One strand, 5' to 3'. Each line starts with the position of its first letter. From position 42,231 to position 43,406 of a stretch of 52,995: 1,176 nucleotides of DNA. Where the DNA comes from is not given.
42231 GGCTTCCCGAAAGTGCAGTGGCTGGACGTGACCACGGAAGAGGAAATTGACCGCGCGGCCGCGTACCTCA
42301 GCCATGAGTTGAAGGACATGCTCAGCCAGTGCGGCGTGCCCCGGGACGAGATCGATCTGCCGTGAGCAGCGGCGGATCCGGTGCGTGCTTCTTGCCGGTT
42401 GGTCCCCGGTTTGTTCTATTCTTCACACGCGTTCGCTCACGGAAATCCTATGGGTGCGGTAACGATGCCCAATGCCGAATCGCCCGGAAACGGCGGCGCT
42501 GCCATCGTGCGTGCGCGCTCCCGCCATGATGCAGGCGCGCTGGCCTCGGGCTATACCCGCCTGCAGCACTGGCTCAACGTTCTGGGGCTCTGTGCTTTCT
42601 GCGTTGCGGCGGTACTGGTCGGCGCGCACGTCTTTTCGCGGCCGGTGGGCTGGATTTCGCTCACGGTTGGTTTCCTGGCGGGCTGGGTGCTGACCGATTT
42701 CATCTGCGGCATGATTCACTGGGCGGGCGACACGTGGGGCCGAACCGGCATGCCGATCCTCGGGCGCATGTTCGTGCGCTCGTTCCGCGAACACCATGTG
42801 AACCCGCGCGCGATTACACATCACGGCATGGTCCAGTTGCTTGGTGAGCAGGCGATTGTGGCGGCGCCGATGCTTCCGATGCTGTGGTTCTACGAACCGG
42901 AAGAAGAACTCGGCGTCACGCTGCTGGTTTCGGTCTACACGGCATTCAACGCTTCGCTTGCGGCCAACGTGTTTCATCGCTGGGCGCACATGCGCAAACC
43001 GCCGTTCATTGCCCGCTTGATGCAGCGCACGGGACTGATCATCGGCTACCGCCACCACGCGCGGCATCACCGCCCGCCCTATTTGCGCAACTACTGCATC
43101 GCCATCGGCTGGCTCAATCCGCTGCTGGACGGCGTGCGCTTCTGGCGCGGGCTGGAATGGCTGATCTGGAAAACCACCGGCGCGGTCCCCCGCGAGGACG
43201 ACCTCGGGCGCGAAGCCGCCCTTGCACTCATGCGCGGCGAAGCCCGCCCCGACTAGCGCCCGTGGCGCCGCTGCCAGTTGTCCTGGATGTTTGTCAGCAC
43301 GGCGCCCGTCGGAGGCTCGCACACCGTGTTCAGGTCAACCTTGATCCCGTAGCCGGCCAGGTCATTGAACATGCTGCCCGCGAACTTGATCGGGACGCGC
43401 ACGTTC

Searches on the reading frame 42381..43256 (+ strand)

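Call 35: search_protein_families(library=pfam, proteins=[window:42381-43256:+], max_evalue=0.0001)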
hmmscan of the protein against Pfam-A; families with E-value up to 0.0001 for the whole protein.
window:42381-43256:+ (291 aa): 1 family
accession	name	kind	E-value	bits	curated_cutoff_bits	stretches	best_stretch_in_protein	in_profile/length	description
PF10520.15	Lipid_desat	-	8.4e-48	163.1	26.4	1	102-273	1-175/175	Lipid desaturase domain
